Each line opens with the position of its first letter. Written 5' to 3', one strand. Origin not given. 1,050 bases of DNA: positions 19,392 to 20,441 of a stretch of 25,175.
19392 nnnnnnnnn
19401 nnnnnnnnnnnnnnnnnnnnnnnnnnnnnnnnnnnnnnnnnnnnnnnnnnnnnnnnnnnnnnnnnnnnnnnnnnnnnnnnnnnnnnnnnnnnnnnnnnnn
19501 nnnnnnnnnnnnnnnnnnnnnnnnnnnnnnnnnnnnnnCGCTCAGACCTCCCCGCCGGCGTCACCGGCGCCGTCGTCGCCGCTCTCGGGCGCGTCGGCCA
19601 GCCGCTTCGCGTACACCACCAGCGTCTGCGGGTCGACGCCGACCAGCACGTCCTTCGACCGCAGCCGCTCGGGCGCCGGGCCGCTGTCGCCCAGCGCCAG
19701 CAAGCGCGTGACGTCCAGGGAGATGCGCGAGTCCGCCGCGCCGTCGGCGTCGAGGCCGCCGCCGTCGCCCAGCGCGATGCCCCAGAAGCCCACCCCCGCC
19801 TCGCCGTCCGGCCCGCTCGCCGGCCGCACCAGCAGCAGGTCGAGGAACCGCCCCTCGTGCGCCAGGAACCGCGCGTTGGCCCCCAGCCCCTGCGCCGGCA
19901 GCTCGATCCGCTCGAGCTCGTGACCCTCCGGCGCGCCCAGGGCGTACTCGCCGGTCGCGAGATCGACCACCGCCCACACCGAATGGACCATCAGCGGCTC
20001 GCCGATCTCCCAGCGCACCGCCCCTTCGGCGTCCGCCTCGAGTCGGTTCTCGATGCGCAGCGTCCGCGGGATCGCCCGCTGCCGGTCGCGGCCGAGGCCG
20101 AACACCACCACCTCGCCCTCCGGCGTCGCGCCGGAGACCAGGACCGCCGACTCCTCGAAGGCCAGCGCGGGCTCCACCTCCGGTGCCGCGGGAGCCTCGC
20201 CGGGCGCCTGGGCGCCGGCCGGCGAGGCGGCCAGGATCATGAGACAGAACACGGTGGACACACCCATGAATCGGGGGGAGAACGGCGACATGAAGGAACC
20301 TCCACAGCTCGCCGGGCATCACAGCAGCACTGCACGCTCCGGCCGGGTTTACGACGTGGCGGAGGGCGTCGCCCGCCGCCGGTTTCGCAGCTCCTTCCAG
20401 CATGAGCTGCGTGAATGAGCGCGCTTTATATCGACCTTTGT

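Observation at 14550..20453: Sec-exported Rhs toxin with a dedicated secreted upstream partner and no recognisable delivery machine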

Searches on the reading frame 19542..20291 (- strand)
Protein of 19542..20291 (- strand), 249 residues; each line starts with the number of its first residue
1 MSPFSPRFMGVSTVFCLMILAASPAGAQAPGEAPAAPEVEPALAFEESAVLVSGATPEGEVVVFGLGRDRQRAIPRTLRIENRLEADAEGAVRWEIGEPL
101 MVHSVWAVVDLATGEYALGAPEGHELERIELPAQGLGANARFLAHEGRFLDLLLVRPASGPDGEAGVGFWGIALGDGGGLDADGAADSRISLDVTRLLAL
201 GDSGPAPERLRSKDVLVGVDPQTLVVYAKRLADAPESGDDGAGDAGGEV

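Call 4: search_protein_families(library=pfam, proteins=[window:19542-20291:-], max_evalue=0.1)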
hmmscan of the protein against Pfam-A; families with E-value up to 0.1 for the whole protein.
window:19542-20291:- (249 aa): 0 families

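Call 5: search_protein_families(library=ncbifam, proteins=[window:19542-20291:-], max_evalue=0.1)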
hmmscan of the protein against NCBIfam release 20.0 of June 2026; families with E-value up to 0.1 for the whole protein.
window:19542-20291:- (249 aa): 0 families

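Call 8: find_homologous_proteins(query=window:19542-20291:-, max_evalue=0.001)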
Query window:19542-20291:- (249 aa): 13 proteins with E <= 0.001 among 8000 candidates.
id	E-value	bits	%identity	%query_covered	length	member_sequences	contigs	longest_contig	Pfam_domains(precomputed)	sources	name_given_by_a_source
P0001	9.3e-155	532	100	100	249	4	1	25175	-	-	-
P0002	3.7e-101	356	78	81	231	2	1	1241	-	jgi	jgi:hypothetical protein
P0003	1.9e-93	331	75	78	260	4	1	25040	-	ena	-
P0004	6.8e-80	286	62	88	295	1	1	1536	-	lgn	-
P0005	3.9e-73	264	59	87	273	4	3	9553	-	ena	-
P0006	8.5e-70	253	62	80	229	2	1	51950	-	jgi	-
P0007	1.0e-69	253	56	93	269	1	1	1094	-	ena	-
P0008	4.1e-66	241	57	78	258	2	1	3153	-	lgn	-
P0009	2.6e-52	196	51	77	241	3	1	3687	-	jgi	-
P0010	9.9e-38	148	44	88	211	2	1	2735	-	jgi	jgi:hypothetical protein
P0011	2.1e-23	101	39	83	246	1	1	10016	-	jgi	jgi:hypothetical protein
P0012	2.4e-20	91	38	77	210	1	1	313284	-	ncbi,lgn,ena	-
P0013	3.5e-19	88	35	78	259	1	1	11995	-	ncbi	-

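Call 9: find_encoding_contigs(protein=P0003, flank=10000, max_places=3)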
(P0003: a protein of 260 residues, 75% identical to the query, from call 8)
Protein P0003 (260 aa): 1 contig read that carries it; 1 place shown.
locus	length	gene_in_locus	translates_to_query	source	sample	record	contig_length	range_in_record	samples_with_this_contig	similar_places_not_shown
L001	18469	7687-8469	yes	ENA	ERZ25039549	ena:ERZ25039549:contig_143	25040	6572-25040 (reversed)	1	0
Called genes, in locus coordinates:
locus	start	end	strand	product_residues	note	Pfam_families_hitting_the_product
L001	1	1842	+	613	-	?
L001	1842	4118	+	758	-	-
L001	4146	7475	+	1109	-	PF20129:DUF6519, PF01344:Kelch_1 (faint), PF07646:Kelch_2 (faint), PF25210:Kelch_FKB95 (faint), PF13964:Beta-prop_Calicin, PF24681:Kelch_KLHDC2_KLHL20_DRC7 (faint)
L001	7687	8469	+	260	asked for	-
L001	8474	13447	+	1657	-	PF05593:RHS_repeat (faint), PF03527:RHS (weak)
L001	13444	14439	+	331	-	-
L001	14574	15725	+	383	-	PF01609:DDE_Tnp_1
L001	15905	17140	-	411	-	-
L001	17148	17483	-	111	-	-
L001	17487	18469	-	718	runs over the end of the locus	-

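Call 10: find_encoding_contigs(protein=P0006, flank=10000, max_places=3)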
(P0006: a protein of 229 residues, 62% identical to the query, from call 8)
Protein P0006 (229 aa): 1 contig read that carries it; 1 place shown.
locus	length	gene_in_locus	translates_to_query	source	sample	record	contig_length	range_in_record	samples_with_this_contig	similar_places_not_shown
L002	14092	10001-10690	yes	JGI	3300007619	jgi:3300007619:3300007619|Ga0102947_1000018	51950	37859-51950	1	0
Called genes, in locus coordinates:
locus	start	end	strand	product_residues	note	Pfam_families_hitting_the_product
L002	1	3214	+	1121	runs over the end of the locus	PF00873:ACR_tran, PF03176:MMPL (weak)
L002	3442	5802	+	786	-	PF00884:Sulfatase, PF01663:Phosphodiest (weak)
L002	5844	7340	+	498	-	PF08239:SH3_3 (weak)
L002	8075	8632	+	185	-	PF01477:PLAT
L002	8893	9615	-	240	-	PF02597:ThiS, PF02391:MoaE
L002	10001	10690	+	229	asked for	-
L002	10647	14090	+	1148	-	?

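Call 11: find_encoding_contigs(protein=P0012, flank=10000, max_places=3)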
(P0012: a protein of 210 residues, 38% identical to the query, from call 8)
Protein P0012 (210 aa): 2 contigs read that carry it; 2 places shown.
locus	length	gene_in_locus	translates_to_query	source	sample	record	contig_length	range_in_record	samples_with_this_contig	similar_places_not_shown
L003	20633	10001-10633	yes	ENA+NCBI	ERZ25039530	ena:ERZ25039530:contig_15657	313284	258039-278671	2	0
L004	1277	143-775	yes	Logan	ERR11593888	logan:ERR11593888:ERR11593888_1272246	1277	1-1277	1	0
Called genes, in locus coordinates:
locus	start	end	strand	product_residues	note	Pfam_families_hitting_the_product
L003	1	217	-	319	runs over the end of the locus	PF13620:CarboxypepD_reg, PF13174:TPR_6 (faint), PF14559:TPR_19 (faint), PF13181:TPR_8 (faint), PF13371:TPR_9 (weak), PF13432:TPR_16 (weak), PF00515:TPR_1, PF07719:TPR_2 (weak), +2 more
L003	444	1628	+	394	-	PF13432:TPR_16 (weak), PF00515:TPR_1, PF07719:TPR_2 (weak), PF13424:TPR_12, PF13371:TPR_9 (weak), PF13414:TPR_11 (weak), PF14559:TPR_19, PF14559:TPR_19, +14 more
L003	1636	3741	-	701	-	PF00884:Sulfatase, PF01663:Phosphodiest, PF16347:SGSH_C, PF13432:TPR_16 (weak), PF23914:TPR_CcmH_CycH, PF13432:TPR_16 (weak), PF23914:TPR_CcmH_CycH (weak), PF14559:TPR_19, +10 more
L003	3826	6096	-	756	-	PF00884:Sulfatase, PF01663:Phosphodiest (weak), PF01663:Phosphodiest (weak), PF16347:SGSH_C (weak), PF23914:TPR_CcmH_CycH (weak), PF07719:TPR_2 (weak), PF13432:TPR_16 (weak), PF07719:TPR_2 (weak), +11 more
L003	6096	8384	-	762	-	PF00884:Sulfatase, PF01663:Phosphodiest, PF16347:SGSH_C, PF14559:TPR_19 (weak), PF14559:TPR_19 (weak), PF13414:TPR_11 (weak), PF13432:TPR_16 (weak), PF13414:TPR_11 (weak), +14 more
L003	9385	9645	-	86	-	-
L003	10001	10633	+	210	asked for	-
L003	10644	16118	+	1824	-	PF05593:RHS_repeat (faint), PF25023:TEN_YD-shell (faint), PF00395:SLH (faint)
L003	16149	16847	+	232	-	-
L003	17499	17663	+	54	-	-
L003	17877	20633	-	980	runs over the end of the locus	PF13620:CarboxypepD_reg, PF13715:CarbopepD_reg_2, PF07715:Plug (weak)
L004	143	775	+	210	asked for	-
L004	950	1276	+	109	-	?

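Call 12: find_encoding_contigs(protein=P0013, flank=10000, max_places=3)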
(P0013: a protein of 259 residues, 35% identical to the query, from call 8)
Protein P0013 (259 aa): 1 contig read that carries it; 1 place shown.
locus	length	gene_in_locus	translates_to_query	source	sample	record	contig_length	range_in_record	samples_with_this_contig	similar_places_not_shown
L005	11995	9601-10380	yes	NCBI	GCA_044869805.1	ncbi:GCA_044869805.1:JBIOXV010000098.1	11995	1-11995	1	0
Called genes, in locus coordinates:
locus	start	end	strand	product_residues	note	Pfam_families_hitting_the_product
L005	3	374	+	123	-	?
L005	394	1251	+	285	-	PF02737:3HCDH_N, PF00725:3HCDH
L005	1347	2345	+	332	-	PF02562:PhoH, PF13245:AAA_19 (weak), PF13604:AAA_30 (weak)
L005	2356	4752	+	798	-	PF07697:7TMR-HDED, PF07698:7TM-7TMR_HD, PF08668:HDOD, PF01966:HD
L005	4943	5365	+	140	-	PF02130:YbeY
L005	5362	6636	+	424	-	PF01595:CNNM, PF00571:CBS (weak), PF03471:CorC_HlyC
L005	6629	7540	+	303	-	PF00009:GTP_EFTU (weak), PF00350:Dynamin_N (faint), PF01926:MMR_HSR1, PF02421:FeoB_N, PF03193:RsgA_GTPase (faint), PF07650:KH_2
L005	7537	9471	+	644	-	PF00989:PAS (weak), PF08447:PAS_3 (weak), PF08448:PAS_4 (weak), PF00989:PAS (weak), PF13426:PAS_9, PF00512:HisKA, PF02518:HATPase_c, PF00072:Response_reg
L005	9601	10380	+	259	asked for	-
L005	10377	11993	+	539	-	?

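Call 13: find_encoding_contigs(protein=P0011, flank=10000, max_places=3)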
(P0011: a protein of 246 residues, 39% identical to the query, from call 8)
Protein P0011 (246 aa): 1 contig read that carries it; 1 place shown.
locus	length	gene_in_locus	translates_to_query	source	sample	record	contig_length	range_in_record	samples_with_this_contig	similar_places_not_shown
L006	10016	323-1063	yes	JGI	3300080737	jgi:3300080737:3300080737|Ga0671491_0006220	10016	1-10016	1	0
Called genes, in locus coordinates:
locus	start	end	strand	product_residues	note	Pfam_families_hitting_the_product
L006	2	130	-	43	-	?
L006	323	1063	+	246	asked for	-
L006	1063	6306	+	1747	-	PF05593:RHS_repeat, PF25023:TEN_YD-shell (faint), PF05593:RHS_repeat (weak), PF03527:RHS (faint)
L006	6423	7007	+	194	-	-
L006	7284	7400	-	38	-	-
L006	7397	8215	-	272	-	-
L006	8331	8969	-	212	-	-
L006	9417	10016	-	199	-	?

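Call 14: find_encoding_contigs(protein=P0005, flank=10000, max_places=3)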
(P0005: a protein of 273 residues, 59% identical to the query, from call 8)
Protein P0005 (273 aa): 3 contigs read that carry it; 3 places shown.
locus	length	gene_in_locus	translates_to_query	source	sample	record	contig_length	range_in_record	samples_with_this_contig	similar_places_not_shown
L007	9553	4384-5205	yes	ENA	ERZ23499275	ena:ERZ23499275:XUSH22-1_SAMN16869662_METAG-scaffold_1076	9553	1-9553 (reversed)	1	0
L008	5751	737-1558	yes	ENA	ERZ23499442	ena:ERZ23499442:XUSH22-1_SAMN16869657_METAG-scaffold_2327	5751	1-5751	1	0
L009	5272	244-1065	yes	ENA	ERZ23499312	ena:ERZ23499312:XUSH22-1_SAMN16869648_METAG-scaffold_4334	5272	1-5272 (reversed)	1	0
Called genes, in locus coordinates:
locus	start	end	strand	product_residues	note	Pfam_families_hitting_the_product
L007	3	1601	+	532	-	?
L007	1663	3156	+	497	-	PF08239:SH3_3 (weak)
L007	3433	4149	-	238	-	PF02597:ThiS, PF02391:MoaE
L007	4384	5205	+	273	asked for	-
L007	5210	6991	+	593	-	-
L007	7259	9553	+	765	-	?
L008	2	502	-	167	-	?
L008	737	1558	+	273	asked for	-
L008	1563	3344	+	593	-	-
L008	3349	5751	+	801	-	?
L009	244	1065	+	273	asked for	-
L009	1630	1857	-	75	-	-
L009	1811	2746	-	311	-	-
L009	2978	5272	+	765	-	?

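Call 19: find_related_loci(query=A1, collection=genome_contigs, flank=10000)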
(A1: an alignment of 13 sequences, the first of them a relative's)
Query A1 (249 aa) in genome_contigs; peptide patterns used: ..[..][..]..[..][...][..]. (x = any residue, [..] = any of these).
48 stretches matched a pattern; 23 encode a relative of the query (tblastn E <= 1e-3); 22 distinct loci.
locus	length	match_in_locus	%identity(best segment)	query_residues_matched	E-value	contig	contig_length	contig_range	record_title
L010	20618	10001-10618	34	14-228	2e-34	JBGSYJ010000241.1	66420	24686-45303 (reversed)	MAG: Thermoanaerobaculia bacterium isolate JTS-RE88 k141_9542702, whole genome shotgun sequence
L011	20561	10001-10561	40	40-233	1e-31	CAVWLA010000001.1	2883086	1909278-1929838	MAG: uncultured Acidobacteriota bacterium isolate MFD09368.bin.1.23 genome assembly, contig: contig_13842, whole genome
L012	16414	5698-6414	37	7-235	4e-28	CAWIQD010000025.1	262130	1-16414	MAG: uncultured Acidobacteriota bacterium isolate MFD01721.bin.1.17 genome assembly, contig: contig_55552, whole genome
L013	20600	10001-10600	37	33-235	1e-27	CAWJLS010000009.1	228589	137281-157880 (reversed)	MAG: uncultured Acidobacteriota bacterium isolate MFD05684.bin.3.171 genome assembly, contig: contig_37909, whole genome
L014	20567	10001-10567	35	42-231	4e-25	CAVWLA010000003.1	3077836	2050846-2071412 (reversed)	MAG: uncultured Acidobacteriota bacterium isolate MFD09368.bin.1.23 genome assembly, contig: contig_7173, whole genome s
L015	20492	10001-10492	39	42-212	1e-24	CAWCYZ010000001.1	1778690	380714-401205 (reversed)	MAG: uncultured Acidobacteriota bacterium isolate MFD01213.bin.2.31 genome assembly, contig: contig_2741, whole genome s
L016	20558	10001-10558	38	42-234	8e-24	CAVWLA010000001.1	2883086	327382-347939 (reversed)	MAG: uncultured Acidobacteriota bacterium isolate MFD09368.bin.1.23 genome assembly, contig: contig_13842, whole genome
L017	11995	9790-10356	35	41-234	2e-23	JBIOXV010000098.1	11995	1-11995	MAG: Thermoanaerobaculia bacterium isolate MAG047 k127_3856929, whole genome shotgun sequence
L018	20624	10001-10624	34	9-224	3e-21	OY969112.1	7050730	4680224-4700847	MAG: uncultured Acidobacteriota bacterium isolate MFD04212.bin.1.16 genome assembly, chromosome: 1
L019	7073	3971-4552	36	42-234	4e-21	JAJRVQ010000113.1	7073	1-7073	MAG: Acidobacteria bacterium isolate Dive96_bin10.49 k141_3064840, whole genome shotgun sequence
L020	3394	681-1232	36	42-226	4e-21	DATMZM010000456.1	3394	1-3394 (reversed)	MAG TPA_asm: Thermoanaerobaculia bacterium isolate SMAG_U11135 k141_2805712, whole genome shotgun sequence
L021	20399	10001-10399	35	87-224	3e-19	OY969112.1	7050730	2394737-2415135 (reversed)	MAG: uncultured Acidobacteriota bacterium isolate MFD04212.bin.1.16 genome assembly, chromosome: 1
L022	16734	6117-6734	30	14-224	4e-19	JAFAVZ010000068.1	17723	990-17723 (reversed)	MAG: Acidobacteriota bacterium isolate CP_BM_RX_49 BM_RX_k147_4371242, whole genome shotgun sequence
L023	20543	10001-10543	28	43-224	3e-16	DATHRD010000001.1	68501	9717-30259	MAG TPA_asm: Thermoanaerobaculia bacterium isolate SMAG_U12756 k141_3529810, whole genome shotgun sequence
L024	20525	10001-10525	32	50-231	5e-16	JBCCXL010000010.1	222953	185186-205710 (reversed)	MAG: Acidobacteriota bacterium isolate P01_F01_bin.125 k141_831246_length_222953_cov_19.9802, whole genome shotgun seque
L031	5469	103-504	28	87-217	5e-4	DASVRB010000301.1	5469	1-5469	MAG TPA_asm: Thermoanaerobaculia bacterium isolate SMAG_U3224 k141_35284, whole genome shotgun sequence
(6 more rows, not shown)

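Call 23: predict_structure(alignment_id=A1)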
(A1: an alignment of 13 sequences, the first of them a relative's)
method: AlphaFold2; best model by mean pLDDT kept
length: 249 residues; sequences in the alignment: 13
mean_pLDDT: 82.2   pTM: 0.76
mean pLDDT of the five models: 82.2, 82.0, 81.2, 80.2, 80.0
residues with pLDDT >= 90: 149; 70-90: 37; 50-70: 31; < 50: 32
segments of 3 or more residues with pLDDT < 50: 7-9, 21-27, 133-135, 237-249
pLDDT, mean of each block of 10 residues (from residue 1): 50 50 50 64 96 97 93 83 97 93 95 96 86 59 90 96 93 94 92 95 94 94 92 61 42
secondary structure, 60 per line:
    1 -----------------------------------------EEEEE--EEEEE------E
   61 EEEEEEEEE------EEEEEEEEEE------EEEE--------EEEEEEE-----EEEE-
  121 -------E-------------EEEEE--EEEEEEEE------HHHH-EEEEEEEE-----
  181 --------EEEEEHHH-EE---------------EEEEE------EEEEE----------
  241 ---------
elements in order: E42-46 E49-53 E60-69 E76-85 E92-95 E104-110 E116-119 E142-146 E149-156 H163-166 E168-175 E189-193 E215-219 E226-230

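Call 25: fold_search(model_id=the predicted structure, library=pdb)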
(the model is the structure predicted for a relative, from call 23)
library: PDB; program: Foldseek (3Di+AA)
matches with E <= 10: 1628; with E <= 0.001: 0
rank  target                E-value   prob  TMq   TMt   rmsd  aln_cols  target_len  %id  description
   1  5jpm_A                1.1e-03  0.97  0.25  0.11  22.5       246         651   10  Structure of the complex of human complement C4 with MASP-2 rebuilt using iMDFF (released 2016-08-10)
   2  9u61_E                1.8e-03  0.92  0.26  0.05  21.9       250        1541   10  CP/MBL pathways C3 convertase C4b2a and C3 complex (released 2026-01-14)
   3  7q61_A                1.8e-03  0.77  0.20  0.05  20.7       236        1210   11  Structure of TEV conjugated A2ML1 (A2ML1-TC) (released 2022-04-20)
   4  7b2m_A                3.3e-03  0.96  0.27  0.12  21.3       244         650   11  Cryo-EM structure of complement C4b in complex with nanobody E3 (released 2022-03-02)
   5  2mcm                  5.1e-03  1.00  0.21  0.44   7.7       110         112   15  MACROMOMYCIN (released 1993-01-15)
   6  6xay_A                5.4e-03  0.54  0.18  0.17  17.1       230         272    7  Structure of a fragment of human fibronectin containing the 10th, 11th and 12th type III domains (released 2021-06-09)
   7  4be6_A                5.4e-03  0.44  0.18  0.20  12.9       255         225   11  V. cholera biofilm scaffolding protein RbmA (released 2013-12-18)
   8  4pln_D                5.4e-03  0.38  0.17  0.19  22.7       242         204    8  Crystal Structure of Chicken Netrin-1 (LN-LE3) complexed with mouse Neogenin (FN4-5) (released 2014-06-18)
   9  7y8s_A                8.3e-03  0.69  0.22  0.20  19.8       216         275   12  Crystal structure of sDscam FNIII1-3 domains, isoform beta2v6 (released 2023-05-24)
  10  9u60_E                9.3e-03  0.54  0.23  0.05  21.8       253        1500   11  C3 convertases zymogen C4b2 in loading state (released 2026-01-14)
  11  3s98                  9.8e-03  0.77  0.24  0.22  12.6       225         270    9  human IFNAR1 (released 2011-08-31)
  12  4kkq_B                1.2e-02  0.51  0.23  0.24  13.6       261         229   11  Crystal structure of Vibrio cholerae RbmA (crystal form 1) (released 2013-05-22)
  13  4kkq_A                1.2e-02  0.44  0.21  0.23  13.8       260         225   13  Crystal structure of Vibrio cholerae RbmA (crystal form 1) (released 2013-05-22)
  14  4kkr_A                1.2e-02  0.20  0.15  0.16  14.2       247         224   10  Crystal structure of Vibrio cholerae RbmA (crystal form 3) (released 2013-05-22)
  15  7kfg_A                1.3e-02  0.25  0.18  0.19  20.4       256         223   10  Antibody Fab BDBV-289 (released 2021-04-28)
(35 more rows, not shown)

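Call 26: search_protein_representatives(alignment_id=A1)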
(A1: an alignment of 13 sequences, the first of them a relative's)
Query: 13 sequences, 231 profile positions. Proteins with E-value up to 0.001 (for the whole library): 1670; up to 1e-10: 1397; up to 1e-30: 393. The best 150 are listed.
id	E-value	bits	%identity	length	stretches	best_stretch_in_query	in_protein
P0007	2.3e-94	331.5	-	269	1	3-230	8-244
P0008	5.5e-92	323.7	-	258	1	3-229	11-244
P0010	2.2e-74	266.1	-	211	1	3-224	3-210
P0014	6.8e-61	222.0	-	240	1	6-230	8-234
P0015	1.8e-59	217.3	-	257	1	30-224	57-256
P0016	5.6e-57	209.2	-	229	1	3-224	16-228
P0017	1.3e-56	208.0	-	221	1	18-223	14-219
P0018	5.7e-55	202.6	-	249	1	11-227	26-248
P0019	9.4e-55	201.9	-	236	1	9-230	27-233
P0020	2.3e-54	200.7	-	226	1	13-224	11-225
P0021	1.7e-53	197.8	-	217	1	5-224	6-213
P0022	6.3e-53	195.9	-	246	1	6-229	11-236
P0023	1.0e-52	195.3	-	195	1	32-223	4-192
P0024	5.3e-52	192.9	-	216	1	27-225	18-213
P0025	1.2e-51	191.7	-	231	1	9-225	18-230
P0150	1.0e-37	146.1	-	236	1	9-229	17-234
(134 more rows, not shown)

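Call 53: search_solved_structures(query=A1, max_evalue=10, show_alignments=2)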
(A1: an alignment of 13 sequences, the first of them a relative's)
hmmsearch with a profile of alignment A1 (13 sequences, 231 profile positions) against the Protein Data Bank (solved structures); distinct sequences matched with E-value up to 10: 6.
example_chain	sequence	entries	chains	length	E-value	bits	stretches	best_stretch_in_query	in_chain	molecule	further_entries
5mfi_A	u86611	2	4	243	0.0064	19.2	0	88-107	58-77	YIII(Dq.V2)4CqI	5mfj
4d49_A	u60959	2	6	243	0.0085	18.8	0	88-107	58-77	ARMADILLO REPEAT PROTEIN ARM00027 | YIII(Dq.V1)4CPAF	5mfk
5uzu_B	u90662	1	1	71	1.3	11.6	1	128-155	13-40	Uncharacterised protein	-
7qzr_E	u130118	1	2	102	1.4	11.5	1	125-155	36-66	Exported protein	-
9qjo_E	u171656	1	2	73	1.5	11.5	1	128-155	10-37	Myeloperoxidase inhibitor SPIN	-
9bd0_A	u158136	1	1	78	1.6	11.3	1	128-155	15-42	Myeloperoxidase inhibitor SPIN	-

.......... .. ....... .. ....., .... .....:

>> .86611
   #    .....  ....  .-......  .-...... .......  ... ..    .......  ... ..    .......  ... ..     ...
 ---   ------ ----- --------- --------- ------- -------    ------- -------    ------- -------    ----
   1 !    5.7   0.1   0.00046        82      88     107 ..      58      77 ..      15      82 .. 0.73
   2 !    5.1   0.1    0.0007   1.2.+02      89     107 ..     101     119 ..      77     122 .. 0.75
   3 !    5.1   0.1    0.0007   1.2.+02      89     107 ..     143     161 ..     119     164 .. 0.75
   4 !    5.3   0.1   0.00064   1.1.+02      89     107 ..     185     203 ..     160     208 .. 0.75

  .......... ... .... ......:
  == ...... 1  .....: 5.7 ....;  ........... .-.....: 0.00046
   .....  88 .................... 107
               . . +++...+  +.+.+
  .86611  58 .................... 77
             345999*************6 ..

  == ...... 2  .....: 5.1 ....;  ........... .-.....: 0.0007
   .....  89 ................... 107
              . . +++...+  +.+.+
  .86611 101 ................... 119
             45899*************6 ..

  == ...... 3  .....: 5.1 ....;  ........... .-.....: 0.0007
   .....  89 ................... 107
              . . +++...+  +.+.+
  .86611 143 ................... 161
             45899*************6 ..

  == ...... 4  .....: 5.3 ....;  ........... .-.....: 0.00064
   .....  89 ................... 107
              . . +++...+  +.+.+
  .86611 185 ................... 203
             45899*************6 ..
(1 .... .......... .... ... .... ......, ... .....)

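Call 55: find_encoding_contigs(protein=P0150, flank=8000, max_places=2)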
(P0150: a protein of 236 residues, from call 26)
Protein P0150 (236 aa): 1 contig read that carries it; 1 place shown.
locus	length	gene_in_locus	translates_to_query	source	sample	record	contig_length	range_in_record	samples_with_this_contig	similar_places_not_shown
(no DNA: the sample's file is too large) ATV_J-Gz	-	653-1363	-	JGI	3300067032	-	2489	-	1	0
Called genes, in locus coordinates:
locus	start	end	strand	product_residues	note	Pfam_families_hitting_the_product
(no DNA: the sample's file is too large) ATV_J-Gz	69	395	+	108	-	-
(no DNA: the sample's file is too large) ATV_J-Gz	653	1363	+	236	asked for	-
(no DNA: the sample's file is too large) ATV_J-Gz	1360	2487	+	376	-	?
